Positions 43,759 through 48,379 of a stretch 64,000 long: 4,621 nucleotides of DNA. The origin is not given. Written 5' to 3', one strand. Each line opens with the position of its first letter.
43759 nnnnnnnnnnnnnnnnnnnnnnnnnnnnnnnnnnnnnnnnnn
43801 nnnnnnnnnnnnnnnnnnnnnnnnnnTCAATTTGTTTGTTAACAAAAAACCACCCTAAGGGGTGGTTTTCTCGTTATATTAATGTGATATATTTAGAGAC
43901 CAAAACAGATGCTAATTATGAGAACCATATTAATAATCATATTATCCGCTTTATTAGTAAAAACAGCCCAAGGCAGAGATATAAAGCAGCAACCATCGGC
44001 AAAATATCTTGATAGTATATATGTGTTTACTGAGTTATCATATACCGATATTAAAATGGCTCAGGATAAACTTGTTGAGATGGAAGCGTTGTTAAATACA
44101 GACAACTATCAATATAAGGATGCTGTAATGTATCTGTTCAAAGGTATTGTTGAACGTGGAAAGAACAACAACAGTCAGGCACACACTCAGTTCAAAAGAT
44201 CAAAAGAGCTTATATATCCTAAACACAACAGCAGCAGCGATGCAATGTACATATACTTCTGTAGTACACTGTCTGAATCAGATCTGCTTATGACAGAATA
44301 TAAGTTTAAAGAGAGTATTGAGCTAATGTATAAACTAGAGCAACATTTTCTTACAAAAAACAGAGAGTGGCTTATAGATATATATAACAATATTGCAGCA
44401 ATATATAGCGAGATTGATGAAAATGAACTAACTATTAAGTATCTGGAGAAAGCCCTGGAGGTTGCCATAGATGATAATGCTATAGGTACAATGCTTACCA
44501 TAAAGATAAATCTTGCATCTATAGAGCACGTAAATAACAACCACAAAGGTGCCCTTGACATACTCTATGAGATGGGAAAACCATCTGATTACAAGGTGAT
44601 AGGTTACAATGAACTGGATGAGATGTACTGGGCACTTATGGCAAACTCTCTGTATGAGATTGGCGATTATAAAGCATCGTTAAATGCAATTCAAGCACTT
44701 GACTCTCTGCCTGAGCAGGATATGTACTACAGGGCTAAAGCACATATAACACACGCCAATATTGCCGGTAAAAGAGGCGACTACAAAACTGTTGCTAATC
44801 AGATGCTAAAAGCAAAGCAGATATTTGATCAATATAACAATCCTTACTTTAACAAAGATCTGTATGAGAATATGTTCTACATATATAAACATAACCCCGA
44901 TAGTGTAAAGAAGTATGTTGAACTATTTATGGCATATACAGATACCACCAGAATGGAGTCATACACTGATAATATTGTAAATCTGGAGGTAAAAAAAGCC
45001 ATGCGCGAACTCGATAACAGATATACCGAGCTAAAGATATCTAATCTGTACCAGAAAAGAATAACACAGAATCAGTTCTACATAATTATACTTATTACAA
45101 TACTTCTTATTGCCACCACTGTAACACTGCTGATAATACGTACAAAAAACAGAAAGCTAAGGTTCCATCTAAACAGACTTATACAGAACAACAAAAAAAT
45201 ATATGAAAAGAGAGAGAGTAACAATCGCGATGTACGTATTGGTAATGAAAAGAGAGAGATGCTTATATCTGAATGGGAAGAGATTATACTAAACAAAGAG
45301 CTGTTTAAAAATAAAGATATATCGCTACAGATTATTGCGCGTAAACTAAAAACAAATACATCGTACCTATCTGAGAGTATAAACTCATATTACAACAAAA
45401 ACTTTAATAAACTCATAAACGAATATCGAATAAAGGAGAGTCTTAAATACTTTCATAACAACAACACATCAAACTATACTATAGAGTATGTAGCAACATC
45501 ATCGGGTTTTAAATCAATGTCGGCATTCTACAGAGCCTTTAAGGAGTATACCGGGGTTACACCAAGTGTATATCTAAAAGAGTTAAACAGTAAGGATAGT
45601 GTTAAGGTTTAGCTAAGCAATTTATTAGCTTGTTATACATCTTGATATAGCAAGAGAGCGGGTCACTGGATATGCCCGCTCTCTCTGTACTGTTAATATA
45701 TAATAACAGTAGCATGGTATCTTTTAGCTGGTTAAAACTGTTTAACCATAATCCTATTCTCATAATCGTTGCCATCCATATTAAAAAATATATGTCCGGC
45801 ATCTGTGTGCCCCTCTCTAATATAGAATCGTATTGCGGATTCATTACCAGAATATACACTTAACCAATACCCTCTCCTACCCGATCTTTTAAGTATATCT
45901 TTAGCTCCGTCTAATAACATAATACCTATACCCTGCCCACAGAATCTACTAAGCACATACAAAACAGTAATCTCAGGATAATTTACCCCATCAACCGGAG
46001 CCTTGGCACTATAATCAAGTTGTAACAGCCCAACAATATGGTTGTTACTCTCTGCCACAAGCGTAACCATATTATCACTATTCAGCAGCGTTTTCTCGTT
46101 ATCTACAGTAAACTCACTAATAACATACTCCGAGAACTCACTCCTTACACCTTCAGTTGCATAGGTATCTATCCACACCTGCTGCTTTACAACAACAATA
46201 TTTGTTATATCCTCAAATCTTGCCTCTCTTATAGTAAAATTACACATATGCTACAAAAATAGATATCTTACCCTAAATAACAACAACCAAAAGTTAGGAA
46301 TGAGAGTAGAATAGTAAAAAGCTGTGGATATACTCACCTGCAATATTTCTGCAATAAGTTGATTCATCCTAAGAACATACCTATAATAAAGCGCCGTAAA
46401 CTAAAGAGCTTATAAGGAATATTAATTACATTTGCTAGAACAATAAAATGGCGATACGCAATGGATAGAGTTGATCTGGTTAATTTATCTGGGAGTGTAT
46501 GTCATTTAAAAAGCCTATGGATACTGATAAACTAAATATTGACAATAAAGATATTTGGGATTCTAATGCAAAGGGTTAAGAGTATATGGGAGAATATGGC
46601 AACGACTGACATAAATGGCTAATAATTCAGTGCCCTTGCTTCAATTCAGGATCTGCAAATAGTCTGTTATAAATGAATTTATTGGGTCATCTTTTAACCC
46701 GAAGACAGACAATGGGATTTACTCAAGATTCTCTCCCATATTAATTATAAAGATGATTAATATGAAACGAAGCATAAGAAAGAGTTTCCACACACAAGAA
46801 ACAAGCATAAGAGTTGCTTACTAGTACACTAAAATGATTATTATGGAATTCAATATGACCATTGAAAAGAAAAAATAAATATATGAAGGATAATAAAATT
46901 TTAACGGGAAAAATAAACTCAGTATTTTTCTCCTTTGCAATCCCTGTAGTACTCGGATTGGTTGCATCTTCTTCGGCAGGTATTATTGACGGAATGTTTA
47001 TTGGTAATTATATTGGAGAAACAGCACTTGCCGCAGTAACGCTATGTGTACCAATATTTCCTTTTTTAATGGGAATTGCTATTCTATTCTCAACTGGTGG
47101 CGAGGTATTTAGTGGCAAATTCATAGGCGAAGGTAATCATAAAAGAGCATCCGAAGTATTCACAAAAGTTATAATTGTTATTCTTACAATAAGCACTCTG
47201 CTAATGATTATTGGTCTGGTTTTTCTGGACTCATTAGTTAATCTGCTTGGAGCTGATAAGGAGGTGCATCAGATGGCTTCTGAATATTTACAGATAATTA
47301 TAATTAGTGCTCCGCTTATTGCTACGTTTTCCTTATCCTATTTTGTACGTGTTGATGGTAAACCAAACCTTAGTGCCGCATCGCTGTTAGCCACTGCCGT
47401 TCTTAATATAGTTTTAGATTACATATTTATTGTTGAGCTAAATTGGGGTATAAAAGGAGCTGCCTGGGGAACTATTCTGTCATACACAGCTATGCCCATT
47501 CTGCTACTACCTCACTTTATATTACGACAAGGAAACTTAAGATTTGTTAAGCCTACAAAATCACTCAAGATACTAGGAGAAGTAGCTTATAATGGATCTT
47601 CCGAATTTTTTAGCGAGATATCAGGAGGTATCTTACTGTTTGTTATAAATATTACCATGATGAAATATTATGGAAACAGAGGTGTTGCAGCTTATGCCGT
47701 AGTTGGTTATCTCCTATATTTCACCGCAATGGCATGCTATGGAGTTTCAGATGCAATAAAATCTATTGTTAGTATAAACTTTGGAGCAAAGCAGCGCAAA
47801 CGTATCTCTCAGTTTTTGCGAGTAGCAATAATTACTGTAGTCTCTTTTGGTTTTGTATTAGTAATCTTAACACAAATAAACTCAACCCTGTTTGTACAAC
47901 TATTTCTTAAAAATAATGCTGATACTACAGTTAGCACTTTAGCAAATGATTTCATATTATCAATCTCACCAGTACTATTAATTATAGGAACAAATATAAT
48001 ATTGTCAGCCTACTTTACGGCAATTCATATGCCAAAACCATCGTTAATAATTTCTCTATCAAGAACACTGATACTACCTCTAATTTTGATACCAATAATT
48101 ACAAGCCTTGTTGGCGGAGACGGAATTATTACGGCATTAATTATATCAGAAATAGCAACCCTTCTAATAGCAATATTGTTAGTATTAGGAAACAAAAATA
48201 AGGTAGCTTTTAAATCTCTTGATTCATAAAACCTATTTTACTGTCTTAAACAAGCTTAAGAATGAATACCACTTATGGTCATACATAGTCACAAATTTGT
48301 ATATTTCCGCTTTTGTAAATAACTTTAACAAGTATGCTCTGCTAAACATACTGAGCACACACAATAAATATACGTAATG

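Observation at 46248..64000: Co-directional array of unrelated accessory genes punctuated by recombining non-coding modules (cassette-array-like locus)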

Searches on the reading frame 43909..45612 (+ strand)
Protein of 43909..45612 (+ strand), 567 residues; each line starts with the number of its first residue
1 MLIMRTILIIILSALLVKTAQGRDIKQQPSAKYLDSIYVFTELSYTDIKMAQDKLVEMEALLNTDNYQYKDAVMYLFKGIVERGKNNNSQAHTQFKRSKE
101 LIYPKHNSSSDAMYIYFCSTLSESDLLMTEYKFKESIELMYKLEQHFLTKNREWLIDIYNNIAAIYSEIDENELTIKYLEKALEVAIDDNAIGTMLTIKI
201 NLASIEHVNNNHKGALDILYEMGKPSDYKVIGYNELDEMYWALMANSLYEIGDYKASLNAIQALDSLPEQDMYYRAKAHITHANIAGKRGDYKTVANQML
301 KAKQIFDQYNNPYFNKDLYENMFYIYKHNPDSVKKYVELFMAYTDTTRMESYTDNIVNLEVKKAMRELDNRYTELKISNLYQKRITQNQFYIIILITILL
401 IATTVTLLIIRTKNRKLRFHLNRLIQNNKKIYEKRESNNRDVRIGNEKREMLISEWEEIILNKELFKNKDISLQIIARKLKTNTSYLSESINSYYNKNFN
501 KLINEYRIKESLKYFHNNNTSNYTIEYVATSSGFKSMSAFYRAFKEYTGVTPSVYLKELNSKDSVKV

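Call 25: search_protein_families(library=pfam, proteins=[window:43909-45612:+], max_evalue=0.01)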
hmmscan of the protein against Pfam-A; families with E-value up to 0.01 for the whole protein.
window:43909-45612:+ (567 aa): 4 families
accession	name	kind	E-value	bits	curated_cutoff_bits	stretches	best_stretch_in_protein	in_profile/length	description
PF12833.13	HTH_18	-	1.7e-14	54.3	33.6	1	476-557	1-79/80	Helix-turn-helix domain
PF00165.29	HTH_AraC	-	9.8e-08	32.4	26.6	1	520-556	6-41/42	Bacterial regulatory helix-turn-helix proteins, AraC family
PF13424.12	TPR_12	-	0.00029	21.4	30.1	0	157-218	4-67/77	Tetratricopeptide repeat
PF00515.34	TPR_1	-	0.0019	18.3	27.8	1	157-185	2-30/34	Tetratricopeptide repeat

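Call 74: find_homologous_proteins(query=window:43909-45612:+, max_evalue=1e-30)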
Query window:43909-45612:+ (567 aa): 3 proteins with E <= 1e-30 among 8000 candidates.
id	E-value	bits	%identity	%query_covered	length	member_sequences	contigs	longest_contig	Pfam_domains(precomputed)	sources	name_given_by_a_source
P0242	0.0e+0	1220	100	99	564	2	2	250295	PF12833.14,PF00165.30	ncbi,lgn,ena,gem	-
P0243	0.0e+0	1056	85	99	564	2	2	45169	PF12833.14,PF00165.30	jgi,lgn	jgi:AraC-like DNA-binding protein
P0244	0.0e+0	1043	84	99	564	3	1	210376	PF12833.14,PF00165.30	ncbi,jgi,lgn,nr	ncbi:MAG: helix-turn-helix transcriptional regulator [Bacteroidales bacterium]|jgi:AraC-like DNA-bin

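Call 75: find_encoding_contigs(protein=P0244, flank=10000, max_places=3)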
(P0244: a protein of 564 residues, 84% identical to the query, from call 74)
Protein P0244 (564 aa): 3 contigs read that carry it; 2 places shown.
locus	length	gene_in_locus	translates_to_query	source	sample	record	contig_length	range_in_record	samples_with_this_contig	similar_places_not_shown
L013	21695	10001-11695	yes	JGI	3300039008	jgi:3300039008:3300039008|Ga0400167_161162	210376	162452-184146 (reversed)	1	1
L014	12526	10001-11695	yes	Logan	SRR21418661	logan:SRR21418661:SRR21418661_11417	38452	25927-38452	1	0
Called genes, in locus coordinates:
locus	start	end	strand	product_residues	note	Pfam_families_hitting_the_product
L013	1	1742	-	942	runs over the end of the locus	PF26550:Tricorn_2nd (faint), PF00326:Peptidase_S9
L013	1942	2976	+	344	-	PF00491:Arginase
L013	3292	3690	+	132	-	PF00072:Response_reg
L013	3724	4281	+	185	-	PF01862:PvlArgDC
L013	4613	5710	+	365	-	-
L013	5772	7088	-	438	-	PF00144:Beta-lactamase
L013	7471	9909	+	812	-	PF13895:Ig_2 (weak), PF13927:Ig_3 (weak), PF18962:Por_Secre_tail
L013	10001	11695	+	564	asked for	PF12833:HTH_18, PF00165:HTH_AraC (weak)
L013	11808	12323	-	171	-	PF00583:Acetyltransf_1, PF13673:Acetyltransf_10 (weak), PF13508:Acetyltransf_7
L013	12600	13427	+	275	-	PF09346:SMI1_KNR4 (weak)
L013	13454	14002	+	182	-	-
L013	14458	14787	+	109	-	-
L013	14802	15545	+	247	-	-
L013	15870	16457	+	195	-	-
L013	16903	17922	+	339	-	PF17761:DUF1016_N, PF06250:YhcG_C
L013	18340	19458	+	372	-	-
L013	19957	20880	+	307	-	PF13310:Virulence_RhuM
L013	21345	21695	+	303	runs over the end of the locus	-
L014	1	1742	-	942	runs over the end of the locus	PF26550:Tricorn_2nd (faint), PF00326:Peptidase_S9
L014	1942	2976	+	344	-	PF00491:Arginase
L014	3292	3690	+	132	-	PF00072:Response_reg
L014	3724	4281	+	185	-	PF01862:PvlArgDC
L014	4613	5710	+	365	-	-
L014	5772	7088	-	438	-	PF00144:Beta-lactamase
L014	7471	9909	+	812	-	PF13895:Ig_2 (weak), PF13927:Ig_3 (weak), PF18962:Por_Secre_tail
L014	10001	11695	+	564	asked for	PF12833:HTH_18, PF00165:HTH_AraC (weak)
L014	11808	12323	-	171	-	PF00583:Acetyltransf_1, PF13673:Acetyltransf_10 (weak), PF13508:Acetyltransf_7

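Call 76: find_encoding_contigs(protein=P0243, flank=10000, max_places=3)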
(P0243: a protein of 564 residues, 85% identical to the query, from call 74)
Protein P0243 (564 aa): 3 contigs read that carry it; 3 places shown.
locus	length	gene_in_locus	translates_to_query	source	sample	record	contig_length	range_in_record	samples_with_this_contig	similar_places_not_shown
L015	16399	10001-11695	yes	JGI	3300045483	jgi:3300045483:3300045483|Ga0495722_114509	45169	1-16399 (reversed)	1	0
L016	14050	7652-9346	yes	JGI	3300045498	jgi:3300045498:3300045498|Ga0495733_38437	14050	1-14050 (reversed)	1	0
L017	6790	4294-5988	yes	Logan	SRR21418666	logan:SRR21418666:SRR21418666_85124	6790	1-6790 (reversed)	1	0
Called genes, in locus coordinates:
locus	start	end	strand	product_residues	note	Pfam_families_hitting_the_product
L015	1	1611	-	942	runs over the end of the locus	PF26550:Tricorn_2nd (faint), PF00326:Peptidase_S9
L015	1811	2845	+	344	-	PF00491:Arginase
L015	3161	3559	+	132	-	PF00072:Response_reg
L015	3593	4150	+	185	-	PF01862:PvlArgDC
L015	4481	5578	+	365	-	-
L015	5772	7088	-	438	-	PF00144:Beta-lactamase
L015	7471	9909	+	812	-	PF13895:Ig_2 (weak), PF13927:Ig_3 (weak), PF18962:Por_Secre_tail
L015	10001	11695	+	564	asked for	PF12833:HTH_18, PF00165:HTH_AraC (weak)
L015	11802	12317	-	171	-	PF13673:Acetyltransf_10 (weak), PF00583:Acetyltransf_1, PF13508:Acetyltransf_7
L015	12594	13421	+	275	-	PF09346:SMI1_KNR4 (weak)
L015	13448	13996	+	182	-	-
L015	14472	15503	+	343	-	-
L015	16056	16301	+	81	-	-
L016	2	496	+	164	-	?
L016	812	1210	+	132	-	PF00072:Response_reg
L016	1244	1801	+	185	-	PF01862:PvlArgDC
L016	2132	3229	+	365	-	-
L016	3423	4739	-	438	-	PF00144:Beta-lactamase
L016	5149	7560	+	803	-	PF13927:Ig_3 (weak), PF13895:Ig_2 (weak), PF18962:Por_Secre_tail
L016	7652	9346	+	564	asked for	PF12833:HTH_18, PF00165:HTH_AraC (weak)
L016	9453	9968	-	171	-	PF13673:Acetyltransf_10 (weak), PF00583:Acetyltransf_1, PF13508:Acetyltransf_7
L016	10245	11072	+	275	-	PF09346:SMI1_KNR4 (weak)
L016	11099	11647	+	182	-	-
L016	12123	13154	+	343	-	-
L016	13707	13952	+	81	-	-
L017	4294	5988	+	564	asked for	PF12833:HTH_18, PF00165:HTH_AraC (weak)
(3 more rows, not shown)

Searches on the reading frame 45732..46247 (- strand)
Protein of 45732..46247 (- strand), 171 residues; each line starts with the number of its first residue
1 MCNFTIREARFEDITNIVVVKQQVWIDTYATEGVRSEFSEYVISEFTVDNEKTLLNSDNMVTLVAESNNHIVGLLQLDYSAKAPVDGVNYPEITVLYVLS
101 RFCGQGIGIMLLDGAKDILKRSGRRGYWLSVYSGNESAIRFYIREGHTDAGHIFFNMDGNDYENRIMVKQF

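Call 25: search_protein_families(library=pfam, proteins=[window:45732-46247:-], max_evalue=0.01)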
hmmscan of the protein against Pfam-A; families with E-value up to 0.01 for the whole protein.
window:45732-46247:- (171 aa): 4 families
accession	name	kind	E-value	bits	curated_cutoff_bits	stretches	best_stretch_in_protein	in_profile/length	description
PF00583.31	Acetyltransf_1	-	4.4e-11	43.5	20.7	1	40-142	10-111/116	Acetyltransferase (GNAT) family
PF13508.13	Acetyltransf_7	-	1.2e-07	32.4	27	1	62-146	5-81/84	Acetyltransferase (GNAT) domain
PF13673.13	Acetyltransf_10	-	1.9e-07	31.6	23.6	1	27-151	3-111/128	Acetyltransferase (GNAT) domain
PF16092.11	CFAP61_N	-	0.0007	19.8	27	1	3-78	178-241/264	Cilia- and flagella-associated protein 61, N-terminal domain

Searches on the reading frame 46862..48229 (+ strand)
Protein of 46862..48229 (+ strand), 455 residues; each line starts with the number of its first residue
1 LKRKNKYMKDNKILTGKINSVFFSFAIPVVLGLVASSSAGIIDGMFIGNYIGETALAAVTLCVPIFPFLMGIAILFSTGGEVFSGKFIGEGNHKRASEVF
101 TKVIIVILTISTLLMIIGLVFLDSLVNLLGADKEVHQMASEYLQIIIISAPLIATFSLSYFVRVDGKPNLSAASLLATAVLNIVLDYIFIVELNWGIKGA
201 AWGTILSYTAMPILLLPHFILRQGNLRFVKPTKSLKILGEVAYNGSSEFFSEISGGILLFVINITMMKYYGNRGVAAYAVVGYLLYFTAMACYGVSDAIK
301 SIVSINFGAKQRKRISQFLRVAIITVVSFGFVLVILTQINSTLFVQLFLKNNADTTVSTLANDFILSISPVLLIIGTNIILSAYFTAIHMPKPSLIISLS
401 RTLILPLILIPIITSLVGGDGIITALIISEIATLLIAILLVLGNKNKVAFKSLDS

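Call 23: search_protein_families(library=pfam, proteins=[window:46862-48229:+], max_evalue=0.01)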
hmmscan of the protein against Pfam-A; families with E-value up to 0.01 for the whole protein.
window:46862-48229:+ (455 aa): 1 family
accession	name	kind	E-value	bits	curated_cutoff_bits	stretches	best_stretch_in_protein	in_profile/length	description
PF01554.23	MatE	-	2.7e-44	151.2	24.9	2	28-188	1-161/161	MatE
